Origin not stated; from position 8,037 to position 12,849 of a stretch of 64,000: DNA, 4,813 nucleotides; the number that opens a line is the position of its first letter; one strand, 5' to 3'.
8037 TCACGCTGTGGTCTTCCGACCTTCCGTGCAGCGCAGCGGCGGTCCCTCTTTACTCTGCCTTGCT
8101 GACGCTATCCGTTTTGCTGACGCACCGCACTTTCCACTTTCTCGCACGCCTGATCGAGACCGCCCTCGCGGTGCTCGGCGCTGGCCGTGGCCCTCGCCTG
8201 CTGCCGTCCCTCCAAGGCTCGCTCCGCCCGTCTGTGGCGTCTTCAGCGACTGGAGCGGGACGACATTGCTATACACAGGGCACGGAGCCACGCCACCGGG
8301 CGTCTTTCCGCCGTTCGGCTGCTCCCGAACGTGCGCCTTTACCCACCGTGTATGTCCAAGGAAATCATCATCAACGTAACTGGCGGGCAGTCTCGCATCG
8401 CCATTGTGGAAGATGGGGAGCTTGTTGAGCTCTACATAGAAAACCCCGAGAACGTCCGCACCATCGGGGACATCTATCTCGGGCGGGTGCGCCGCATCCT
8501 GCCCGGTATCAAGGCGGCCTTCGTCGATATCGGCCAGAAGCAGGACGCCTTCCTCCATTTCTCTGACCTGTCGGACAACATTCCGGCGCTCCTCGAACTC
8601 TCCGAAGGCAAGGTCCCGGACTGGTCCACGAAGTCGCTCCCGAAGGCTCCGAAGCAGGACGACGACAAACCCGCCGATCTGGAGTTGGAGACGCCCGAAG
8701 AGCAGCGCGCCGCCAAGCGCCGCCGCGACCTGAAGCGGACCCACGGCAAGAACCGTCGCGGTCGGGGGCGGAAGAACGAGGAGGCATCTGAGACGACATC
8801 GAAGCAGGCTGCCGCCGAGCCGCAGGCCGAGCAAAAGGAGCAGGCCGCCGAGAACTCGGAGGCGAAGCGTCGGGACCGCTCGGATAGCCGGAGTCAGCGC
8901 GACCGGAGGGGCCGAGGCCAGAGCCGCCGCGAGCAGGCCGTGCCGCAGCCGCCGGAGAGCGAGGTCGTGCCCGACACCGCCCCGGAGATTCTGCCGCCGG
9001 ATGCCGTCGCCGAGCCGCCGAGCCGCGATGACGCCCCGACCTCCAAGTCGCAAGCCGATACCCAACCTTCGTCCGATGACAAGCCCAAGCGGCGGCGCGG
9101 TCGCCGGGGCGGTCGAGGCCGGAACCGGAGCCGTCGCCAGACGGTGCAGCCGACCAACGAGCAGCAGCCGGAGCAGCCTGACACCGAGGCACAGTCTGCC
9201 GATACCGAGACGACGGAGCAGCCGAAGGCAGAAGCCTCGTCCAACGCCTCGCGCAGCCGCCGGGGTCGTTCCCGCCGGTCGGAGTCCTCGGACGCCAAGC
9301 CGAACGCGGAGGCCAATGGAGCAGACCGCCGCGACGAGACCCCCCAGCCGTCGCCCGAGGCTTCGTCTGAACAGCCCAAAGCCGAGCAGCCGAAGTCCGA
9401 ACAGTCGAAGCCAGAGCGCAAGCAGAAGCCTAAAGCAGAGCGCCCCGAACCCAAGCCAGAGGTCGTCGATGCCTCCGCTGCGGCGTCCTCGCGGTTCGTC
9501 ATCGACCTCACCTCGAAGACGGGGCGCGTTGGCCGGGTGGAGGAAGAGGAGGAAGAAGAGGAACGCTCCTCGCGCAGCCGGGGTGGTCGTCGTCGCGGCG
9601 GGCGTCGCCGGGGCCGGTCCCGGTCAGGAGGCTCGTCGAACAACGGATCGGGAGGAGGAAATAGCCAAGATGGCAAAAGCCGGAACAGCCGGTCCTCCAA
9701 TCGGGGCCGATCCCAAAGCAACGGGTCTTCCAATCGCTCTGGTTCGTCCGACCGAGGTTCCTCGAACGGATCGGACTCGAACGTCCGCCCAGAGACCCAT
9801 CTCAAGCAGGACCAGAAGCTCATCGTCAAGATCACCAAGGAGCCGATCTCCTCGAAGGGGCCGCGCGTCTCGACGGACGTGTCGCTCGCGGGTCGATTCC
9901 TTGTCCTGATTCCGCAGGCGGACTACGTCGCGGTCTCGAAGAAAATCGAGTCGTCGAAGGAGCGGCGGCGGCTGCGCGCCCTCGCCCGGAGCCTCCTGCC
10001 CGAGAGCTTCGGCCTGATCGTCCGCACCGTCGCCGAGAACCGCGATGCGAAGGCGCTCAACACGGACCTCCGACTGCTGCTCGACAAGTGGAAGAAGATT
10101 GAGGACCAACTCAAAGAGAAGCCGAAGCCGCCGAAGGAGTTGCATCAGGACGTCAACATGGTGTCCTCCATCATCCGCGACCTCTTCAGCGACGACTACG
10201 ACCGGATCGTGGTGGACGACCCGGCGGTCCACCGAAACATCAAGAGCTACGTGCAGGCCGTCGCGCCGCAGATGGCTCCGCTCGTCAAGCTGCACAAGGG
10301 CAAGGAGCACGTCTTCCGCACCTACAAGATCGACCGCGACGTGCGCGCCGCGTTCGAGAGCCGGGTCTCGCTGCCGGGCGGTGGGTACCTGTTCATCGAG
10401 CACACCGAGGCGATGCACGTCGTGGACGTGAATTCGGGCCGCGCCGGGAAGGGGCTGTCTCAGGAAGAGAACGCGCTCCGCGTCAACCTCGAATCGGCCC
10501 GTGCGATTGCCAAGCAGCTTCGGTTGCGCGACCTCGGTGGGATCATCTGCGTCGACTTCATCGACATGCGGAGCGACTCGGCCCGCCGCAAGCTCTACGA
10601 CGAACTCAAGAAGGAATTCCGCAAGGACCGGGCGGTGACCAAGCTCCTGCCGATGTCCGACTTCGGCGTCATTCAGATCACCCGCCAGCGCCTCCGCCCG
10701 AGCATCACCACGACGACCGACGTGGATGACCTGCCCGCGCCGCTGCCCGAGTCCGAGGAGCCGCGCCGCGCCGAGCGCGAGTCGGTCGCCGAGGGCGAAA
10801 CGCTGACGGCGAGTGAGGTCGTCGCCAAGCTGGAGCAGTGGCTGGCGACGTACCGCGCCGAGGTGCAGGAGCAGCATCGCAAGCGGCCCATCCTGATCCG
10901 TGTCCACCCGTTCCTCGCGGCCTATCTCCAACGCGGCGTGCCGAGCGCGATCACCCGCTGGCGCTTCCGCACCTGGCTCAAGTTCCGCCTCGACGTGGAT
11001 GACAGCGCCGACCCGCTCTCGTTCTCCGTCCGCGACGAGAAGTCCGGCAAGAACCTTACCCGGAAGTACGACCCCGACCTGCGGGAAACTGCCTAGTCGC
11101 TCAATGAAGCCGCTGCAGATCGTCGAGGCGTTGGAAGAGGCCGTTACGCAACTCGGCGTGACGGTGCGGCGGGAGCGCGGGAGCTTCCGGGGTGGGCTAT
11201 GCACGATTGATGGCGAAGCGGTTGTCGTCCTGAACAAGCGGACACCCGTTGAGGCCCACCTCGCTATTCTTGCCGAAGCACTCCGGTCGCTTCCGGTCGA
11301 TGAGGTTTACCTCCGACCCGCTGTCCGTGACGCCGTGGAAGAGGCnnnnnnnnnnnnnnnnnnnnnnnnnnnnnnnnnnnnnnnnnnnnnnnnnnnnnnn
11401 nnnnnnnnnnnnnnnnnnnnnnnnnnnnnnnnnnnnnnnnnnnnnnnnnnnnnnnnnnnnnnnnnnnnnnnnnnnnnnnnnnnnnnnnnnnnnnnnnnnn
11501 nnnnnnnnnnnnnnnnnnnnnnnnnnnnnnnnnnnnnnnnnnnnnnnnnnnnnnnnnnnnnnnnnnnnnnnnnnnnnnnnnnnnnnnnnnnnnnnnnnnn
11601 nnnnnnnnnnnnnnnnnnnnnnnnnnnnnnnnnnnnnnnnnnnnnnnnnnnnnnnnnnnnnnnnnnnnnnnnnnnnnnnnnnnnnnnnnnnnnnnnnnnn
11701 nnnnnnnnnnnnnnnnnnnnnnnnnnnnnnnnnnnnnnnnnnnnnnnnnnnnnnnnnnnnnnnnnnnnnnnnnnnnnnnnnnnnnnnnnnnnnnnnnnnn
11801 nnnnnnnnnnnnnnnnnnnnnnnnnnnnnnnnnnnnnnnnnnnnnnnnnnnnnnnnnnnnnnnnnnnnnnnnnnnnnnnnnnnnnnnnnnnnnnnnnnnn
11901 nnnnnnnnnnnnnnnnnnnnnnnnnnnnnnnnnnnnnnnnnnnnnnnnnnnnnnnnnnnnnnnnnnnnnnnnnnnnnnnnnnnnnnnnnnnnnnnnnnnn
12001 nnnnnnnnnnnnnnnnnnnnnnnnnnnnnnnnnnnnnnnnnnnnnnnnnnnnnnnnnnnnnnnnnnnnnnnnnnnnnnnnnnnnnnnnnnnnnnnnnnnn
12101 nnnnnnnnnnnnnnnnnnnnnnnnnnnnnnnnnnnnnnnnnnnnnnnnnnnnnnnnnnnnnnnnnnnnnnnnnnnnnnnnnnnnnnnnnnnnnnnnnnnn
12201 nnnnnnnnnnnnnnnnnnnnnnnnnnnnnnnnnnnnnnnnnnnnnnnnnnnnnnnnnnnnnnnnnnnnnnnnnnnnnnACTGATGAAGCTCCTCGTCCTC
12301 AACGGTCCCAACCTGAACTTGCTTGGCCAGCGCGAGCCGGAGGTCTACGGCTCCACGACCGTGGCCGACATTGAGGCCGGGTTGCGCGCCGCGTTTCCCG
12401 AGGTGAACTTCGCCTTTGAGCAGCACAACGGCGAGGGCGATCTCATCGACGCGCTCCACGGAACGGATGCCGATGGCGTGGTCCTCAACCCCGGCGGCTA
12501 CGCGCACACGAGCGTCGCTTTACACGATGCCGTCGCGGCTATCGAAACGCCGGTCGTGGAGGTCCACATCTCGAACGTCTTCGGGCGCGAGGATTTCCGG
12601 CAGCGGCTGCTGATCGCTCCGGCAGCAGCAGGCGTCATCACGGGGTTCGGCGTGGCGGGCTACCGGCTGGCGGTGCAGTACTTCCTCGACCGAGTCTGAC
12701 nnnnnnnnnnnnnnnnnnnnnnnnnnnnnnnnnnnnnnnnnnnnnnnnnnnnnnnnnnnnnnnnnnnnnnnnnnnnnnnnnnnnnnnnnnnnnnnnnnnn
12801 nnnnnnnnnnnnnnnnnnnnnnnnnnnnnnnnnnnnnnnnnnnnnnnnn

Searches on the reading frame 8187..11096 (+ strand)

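Call 9: search_protein_families(library=pfam, proteins=[window:8187-11096:+])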
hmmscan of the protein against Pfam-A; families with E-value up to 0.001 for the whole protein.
window:8187-11096:+ (969 aa): 2 families
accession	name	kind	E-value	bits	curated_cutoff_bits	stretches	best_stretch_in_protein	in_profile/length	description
PF10150.14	RNase_E_G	-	2e-94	316.5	25.5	1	566-835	1-269/270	Ribonuclease E/G family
PF00575.29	S1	-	0.0001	23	22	0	93-131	4-40/74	S1 RNA binding domain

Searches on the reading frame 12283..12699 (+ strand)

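Call 75: search_protein_families(library=pfam, proteins=[window:12283-12699:+], max_evalue=0.01)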
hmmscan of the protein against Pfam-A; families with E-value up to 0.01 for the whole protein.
window:12283-12699:+ (138 aa): 1 family
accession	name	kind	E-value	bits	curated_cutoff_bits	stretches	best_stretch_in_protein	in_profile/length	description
PF01220.24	DHquinase_II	-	1e-51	174.7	23.3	1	2-134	1-137/138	Dehydroquinase class II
